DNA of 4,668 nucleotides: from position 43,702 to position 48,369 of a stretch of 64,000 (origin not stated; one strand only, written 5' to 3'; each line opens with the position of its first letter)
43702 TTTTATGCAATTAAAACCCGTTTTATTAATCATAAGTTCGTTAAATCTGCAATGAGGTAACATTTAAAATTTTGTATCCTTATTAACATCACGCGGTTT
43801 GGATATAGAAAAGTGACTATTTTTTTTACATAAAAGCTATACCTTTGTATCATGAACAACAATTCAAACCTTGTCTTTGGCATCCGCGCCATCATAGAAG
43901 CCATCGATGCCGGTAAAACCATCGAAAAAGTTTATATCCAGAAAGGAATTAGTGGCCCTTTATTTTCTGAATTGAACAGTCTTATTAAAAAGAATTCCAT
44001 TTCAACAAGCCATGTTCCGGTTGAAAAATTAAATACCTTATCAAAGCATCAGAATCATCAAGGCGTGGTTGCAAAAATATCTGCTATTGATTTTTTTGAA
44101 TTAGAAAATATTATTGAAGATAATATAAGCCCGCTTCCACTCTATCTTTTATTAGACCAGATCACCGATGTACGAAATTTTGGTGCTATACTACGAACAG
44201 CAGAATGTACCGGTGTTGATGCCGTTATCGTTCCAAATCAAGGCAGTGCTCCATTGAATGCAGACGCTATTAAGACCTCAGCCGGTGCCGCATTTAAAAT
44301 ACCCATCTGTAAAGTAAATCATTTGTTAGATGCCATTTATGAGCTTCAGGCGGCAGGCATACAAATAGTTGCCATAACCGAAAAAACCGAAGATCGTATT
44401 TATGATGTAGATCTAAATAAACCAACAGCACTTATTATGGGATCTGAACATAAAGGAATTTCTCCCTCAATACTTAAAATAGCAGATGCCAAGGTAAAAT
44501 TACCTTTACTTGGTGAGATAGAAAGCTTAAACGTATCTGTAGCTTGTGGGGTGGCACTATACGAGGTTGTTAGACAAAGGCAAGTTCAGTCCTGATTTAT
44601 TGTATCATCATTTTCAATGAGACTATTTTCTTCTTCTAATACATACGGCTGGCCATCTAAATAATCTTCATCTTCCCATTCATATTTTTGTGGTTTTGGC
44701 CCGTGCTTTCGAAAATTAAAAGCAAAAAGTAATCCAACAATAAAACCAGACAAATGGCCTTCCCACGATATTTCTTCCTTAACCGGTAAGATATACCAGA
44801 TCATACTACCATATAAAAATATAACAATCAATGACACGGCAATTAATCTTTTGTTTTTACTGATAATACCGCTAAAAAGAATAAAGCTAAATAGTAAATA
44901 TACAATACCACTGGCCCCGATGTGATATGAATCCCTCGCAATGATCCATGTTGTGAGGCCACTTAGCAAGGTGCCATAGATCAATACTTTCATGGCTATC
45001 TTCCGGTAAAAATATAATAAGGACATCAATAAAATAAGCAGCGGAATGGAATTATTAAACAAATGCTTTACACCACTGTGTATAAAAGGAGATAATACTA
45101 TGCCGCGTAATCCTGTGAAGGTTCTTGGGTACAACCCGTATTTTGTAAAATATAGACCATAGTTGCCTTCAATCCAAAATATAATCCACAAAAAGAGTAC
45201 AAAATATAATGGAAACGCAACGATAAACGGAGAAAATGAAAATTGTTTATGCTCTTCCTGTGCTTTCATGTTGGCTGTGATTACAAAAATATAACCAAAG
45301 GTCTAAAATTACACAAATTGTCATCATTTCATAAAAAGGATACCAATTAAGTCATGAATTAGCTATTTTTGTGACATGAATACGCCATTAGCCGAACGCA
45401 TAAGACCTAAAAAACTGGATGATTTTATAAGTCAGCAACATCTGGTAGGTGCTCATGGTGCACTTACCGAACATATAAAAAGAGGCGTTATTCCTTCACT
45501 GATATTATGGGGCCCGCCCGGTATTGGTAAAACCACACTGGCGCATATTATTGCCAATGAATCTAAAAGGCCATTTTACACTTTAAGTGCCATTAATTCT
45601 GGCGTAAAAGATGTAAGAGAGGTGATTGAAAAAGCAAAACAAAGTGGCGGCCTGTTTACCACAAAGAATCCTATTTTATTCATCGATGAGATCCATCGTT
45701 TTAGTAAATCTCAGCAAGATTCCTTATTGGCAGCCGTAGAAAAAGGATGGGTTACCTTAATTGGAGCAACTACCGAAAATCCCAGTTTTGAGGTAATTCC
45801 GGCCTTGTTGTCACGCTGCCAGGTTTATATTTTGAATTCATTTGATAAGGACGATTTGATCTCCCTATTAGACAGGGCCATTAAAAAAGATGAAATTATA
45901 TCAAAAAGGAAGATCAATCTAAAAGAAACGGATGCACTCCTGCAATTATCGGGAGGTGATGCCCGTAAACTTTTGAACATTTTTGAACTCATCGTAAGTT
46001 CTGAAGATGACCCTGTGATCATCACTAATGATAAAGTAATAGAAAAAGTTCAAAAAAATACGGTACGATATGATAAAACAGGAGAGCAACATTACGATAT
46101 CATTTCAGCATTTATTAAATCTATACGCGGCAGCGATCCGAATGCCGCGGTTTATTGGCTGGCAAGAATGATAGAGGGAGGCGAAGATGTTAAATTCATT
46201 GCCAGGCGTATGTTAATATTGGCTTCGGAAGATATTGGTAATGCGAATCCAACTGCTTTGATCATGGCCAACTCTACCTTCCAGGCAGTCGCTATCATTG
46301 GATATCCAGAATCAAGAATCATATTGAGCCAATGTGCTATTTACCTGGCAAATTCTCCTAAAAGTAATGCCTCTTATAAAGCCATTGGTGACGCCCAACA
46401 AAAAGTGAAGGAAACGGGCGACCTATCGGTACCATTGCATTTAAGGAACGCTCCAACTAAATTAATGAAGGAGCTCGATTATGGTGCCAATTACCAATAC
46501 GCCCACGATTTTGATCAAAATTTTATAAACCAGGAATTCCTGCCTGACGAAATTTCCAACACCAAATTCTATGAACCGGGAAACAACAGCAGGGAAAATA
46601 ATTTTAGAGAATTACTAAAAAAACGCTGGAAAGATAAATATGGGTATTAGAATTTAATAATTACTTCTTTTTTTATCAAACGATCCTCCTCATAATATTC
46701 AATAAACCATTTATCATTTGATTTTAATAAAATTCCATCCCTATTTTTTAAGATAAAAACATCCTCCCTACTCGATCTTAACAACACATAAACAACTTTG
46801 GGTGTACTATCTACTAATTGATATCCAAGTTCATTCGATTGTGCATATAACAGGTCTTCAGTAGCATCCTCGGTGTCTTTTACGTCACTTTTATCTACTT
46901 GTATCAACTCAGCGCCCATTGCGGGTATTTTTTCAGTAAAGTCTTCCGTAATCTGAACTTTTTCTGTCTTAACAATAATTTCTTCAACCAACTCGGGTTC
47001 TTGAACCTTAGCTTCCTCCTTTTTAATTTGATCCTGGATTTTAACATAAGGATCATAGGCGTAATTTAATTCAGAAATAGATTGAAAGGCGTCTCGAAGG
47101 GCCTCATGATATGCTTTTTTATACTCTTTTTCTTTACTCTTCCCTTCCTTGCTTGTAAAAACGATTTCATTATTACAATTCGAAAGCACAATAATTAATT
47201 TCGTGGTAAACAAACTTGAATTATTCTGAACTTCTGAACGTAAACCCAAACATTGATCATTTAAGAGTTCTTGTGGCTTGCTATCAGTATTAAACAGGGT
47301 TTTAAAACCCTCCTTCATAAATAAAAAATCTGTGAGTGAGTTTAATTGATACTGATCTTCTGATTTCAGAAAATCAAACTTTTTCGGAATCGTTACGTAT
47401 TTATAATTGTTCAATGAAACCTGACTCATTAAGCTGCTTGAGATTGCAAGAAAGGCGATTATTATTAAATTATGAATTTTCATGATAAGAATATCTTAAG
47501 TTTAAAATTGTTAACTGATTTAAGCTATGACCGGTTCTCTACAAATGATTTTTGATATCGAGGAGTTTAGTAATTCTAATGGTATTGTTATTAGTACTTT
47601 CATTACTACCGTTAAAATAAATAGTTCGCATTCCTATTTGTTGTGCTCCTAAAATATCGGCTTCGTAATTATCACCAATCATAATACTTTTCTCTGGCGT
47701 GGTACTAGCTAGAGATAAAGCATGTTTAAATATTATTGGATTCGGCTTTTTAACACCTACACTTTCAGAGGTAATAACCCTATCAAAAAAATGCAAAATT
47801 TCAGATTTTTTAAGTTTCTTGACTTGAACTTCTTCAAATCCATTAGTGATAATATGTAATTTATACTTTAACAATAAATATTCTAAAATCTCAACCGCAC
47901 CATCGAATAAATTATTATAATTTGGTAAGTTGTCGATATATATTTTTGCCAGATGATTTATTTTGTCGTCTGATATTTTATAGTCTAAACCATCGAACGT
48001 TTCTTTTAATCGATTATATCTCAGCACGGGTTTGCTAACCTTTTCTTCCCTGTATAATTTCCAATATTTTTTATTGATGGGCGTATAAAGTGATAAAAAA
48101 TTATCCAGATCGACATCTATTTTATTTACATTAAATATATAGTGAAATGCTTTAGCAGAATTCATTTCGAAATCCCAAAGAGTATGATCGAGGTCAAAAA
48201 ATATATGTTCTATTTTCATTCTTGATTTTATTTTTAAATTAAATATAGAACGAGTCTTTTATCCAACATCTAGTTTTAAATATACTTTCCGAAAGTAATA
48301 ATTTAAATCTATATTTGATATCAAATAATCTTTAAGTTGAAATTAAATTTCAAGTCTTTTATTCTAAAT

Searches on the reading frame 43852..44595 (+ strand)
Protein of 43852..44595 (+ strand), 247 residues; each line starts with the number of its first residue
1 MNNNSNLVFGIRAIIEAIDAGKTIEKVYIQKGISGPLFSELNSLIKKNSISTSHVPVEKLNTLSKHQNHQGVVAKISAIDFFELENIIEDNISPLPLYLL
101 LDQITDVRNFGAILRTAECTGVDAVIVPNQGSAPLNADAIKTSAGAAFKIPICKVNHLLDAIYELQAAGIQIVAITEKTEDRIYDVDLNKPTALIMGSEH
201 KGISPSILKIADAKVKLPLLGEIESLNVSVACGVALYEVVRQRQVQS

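Call 44: search_protein_families(library=pfam, proteins=[window:43852-44595:+], max_evalue=0.00001)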
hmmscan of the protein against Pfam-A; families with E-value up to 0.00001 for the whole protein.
window:43852-44595:+ (247 aa): 2 families
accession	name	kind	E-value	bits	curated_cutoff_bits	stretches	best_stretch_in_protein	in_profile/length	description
PF00588.24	SpoU_methylase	-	1e-41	142.8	29.7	1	97-237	2-142/142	SpoU rRNA Methylase family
PF08032.17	SpoU_sub_bind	-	1.3e-20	74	22.8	1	7-78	1-72/76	RNA 2'-O ribose methyltransferase substrate binding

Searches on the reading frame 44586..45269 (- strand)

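Call 44: search_protein_families(library=pfam, proteins=[window:44586-45269:-], max_evalue=0.00001)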
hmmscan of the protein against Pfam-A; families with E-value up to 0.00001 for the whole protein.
window:44586-45269:- (227 aa): 1 family
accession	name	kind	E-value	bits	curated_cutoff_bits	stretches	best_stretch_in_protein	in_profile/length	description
PF01694.28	Rhomboid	-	3.5e-16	60.1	22.6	1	56-186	6-140/143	Rhomboid domain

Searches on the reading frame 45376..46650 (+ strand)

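Call 44: search_protein_families(library=pfam, proteins=[window:45376-46650:+], max_evalue=0.00001)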
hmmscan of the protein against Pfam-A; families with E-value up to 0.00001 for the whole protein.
window:45376-46650:+ (424 aa): 8 families
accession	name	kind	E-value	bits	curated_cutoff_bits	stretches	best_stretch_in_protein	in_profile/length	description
PF12002.13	MgsA_C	-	4.9e-71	238.4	27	1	252-417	1-166/167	MgsA AAA+ ATPase C terminal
PF16193.11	AAA_assoc_2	-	6.8e-24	84.4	34.3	1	179-251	4-81/81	AAA C-terminal domain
PF00004.35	AAA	-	3.2e-20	73.3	21.2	1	42-153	1-128/131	ATPase family associated with various cellular activities (AAA)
PF05496.18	RuvB_N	-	1.4e-15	57.8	27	1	9-128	1-115/159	Holliday junction DNA helicase RuvB P-loop domain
PF00158.32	Sigma54_activat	-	2.8e-08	34.1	20.2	1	42-141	25-138/168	Sigma-54 interaction domain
PF13191.12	AAA_16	-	2.5e-06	28.5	32.6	0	31-67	16-53/167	AAA ATPase domain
PF20720.3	nSTAND3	-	7.5e-06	26.2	27.2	0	42-89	20-67/155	Novel STAND NTPase 3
PF14532.12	Sigma54_activ_2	-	8.9e-06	26.4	25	0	35-124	18-96/138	Sigma-54 interaction domain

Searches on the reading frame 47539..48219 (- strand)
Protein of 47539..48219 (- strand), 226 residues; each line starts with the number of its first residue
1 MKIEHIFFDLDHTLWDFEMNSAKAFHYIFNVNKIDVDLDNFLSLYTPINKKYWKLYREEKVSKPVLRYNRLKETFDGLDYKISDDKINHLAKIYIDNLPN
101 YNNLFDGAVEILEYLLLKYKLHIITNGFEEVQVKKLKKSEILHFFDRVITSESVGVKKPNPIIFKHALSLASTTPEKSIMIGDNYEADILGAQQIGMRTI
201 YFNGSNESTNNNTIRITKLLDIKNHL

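Call 44: search_protein_families(library=pfam, proteins=[window:47539-48219:-], max_evalue=0.00001)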
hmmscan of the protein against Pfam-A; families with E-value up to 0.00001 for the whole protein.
window:47539-48219:- (226 aa): 3 families
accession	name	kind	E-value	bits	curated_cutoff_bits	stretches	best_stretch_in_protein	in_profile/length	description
PF13419.12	HAD_2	-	5.4e-27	95.5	23.8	1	6-200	1-176/178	Haloacid dehalogenase-like hydrolase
PF00702.32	Hydrolase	-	7.5e-24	85.6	26.4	1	3-196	1-191/191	haloacid dehalogenase-like hydrolase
PF13242.12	Hydrolase_like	-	8.7e-12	45.2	22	1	157-201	3-47/75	HAD-hyrolase-like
